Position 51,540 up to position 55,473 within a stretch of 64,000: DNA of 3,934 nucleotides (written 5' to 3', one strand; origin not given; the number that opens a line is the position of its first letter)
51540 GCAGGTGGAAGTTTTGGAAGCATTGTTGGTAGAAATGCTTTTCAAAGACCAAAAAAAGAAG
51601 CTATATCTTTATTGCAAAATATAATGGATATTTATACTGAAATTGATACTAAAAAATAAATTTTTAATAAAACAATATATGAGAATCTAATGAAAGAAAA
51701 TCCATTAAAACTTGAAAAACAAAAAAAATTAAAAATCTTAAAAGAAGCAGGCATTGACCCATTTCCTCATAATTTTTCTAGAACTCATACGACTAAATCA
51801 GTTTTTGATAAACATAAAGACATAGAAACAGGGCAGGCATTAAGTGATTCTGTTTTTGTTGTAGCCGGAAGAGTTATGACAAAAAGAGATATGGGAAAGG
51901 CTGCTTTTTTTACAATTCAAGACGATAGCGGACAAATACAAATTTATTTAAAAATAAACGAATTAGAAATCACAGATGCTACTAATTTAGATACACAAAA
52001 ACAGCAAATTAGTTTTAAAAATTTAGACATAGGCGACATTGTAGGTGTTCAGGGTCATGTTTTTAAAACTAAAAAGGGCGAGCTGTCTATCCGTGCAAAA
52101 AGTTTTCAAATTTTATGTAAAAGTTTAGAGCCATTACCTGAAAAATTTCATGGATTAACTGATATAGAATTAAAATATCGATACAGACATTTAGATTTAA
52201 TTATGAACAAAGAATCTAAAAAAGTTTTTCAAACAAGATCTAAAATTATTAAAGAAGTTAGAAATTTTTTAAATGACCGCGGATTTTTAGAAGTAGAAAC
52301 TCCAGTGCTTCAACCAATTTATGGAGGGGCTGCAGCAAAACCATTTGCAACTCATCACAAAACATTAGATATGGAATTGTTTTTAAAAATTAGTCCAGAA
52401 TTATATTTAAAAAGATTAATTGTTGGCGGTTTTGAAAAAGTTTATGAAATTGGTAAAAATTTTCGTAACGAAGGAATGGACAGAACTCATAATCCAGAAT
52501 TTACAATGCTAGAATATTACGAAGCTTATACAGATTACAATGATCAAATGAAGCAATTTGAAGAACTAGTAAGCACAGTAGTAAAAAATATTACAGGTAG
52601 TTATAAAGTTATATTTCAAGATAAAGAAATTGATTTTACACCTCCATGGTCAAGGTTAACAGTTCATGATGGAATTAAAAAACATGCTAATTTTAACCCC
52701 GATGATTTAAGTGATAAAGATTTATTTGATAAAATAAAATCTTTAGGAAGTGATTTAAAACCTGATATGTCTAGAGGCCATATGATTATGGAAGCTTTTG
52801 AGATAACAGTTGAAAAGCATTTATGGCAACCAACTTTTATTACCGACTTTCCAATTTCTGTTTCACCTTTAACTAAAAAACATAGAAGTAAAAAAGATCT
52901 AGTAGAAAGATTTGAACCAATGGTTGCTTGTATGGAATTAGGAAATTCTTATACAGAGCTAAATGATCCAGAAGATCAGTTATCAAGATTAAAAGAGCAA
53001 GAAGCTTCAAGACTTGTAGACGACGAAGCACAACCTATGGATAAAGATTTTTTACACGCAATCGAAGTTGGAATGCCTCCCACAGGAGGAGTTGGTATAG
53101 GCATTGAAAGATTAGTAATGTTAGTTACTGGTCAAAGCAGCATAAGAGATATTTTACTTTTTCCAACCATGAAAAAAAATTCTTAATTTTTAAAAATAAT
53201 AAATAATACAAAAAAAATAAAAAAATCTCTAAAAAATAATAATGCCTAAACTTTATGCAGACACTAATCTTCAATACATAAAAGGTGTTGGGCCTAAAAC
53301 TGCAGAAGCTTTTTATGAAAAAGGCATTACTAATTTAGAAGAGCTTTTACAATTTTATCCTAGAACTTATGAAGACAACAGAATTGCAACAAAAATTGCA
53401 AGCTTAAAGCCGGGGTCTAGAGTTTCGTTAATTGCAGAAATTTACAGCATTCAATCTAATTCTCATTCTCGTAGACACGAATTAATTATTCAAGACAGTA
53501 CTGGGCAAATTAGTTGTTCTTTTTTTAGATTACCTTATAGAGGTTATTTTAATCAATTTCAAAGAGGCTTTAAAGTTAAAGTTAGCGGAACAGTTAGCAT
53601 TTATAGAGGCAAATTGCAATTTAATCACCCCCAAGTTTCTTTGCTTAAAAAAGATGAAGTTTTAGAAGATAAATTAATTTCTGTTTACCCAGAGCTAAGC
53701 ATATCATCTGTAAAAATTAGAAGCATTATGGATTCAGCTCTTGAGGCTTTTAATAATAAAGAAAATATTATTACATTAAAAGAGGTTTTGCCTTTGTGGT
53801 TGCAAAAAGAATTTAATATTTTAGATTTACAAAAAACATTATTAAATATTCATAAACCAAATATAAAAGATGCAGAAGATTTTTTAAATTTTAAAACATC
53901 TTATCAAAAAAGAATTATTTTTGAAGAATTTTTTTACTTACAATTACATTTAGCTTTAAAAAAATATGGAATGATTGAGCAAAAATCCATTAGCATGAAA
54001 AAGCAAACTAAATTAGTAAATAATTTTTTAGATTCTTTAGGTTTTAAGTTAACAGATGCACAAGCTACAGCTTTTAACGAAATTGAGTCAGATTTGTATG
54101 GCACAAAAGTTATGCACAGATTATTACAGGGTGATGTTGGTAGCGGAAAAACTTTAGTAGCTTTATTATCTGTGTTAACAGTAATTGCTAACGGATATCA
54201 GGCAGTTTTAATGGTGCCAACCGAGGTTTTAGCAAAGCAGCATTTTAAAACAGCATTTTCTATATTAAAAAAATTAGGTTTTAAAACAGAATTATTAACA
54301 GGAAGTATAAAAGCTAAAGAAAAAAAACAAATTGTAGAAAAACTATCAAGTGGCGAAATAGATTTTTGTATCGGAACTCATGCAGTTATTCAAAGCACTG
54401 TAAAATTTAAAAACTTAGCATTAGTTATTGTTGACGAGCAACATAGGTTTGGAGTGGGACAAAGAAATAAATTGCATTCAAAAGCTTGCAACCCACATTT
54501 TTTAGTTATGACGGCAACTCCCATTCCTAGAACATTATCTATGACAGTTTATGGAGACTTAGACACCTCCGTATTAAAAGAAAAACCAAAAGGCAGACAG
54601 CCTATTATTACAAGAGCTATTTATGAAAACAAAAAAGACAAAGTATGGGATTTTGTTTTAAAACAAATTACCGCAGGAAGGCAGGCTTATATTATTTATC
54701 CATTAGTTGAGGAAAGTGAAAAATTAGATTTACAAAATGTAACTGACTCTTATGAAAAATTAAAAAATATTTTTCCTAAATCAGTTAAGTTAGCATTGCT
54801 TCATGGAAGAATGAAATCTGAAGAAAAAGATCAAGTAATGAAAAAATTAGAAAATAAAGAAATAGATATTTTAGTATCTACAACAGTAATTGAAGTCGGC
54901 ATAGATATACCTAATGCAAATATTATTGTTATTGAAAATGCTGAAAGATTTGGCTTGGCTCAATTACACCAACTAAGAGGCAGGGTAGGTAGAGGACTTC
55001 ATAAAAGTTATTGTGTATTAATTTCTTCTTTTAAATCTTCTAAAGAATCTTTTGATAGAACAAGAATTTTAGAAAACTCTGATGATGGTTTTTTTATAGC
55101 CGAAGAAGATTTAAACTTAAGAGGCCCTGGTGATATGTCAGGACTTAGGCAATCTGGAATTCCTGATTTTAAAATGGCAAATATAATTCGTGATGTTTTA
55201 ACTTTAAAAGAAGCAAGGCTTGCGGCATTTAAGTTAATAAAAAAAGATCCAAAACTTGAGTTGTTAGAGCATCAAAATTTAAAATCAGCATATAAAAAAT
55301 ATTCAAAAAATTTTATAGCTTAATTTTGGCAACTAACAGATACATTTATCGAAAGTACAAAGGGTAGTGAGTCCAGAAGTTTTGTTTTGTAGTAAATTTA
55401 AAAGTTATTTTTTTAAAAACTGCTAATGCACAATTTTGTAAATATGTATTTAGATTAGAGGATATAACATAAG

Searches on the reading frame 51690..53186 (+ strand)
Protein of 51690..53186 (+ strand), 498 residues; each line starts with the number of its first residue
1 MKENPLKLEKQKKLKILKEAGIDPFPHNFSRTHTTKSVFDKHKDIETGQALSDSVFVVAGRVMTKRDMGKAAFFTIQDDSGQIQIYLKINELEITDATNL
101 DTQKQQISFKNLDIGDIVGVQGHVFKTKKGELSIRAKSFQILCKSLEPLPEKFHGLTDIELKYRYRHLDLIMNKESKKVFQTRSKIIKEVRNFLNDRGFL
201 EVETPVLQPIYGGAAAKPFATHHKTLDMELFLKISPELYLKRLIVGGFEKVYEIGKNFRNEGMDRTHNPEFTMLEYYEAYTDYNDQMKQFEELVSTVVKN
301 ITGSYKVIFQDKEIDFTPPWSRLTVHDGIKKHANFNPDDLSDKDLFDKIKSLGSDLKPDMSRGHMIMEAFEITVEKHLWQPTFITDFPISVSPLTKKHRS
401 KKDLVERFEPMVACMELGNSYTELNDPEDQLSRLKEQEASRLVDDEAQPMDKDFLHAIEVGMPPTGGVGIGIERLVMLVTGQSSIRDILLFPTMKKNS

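Call 85: search_protein_families(library=pfam, proteins=[window:51690-53186:+], max_evalue=1e-8)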
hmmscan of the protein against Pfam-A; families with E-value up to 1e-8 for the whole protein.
window:51690-53186:+ (498 aa): 2 families
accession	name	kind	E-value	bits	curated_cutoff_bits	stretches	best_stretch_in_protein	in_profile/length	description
PF00152.25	tRNA-synt_2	-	1.9e-95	319.9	25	1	159-494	2-307/308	tRNA synthetases class II (D, K and N)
PF01336.31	tRNA_anti-codon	-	7.9e-18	64.6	27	1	57-142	2-75/75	OB-fold nucleic acid binding domain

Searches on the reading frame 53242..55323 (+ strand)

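Call 85: search_protein_families(library=pfam, proteins=[window:53242-55323:+], max_evalue=1e-8)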
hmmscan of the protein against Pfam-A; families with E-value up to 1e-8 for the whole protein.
window:53242-55323:+ (693 aa): 6 families
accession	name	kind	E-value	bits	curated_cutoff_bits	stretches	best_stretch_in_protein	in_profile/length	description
PF00270.35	DEAD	-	2.9e-27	95.9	26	1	271-432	1-164/167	DEAD/DEAH box helicase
PF00271.37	Helicase_C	-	7e-27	94.3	23.5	1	476-584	12-108/110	Helicase conserved C-terminal domain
PF17191.10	RecG_wedge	-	1.4e-16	60.9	23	1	10-167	2-159/162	RecG wedge domain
PF19833.4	RecG_dom3_C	-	2.3e-16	60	26.8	1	614-690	2-79/87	ATP-dependent DNA helicase RecG, domain 3, C-terminal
PF04851.21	ResIII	-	2.2e-11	44.4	22.5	1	268-427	2-162/164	Type III restriction enzyme, res subunit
PF01336.31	tRNA_anti-codon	-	6.1e-10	39.3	27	1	61-135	1-75/75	OB-fold nucleic acid binding domain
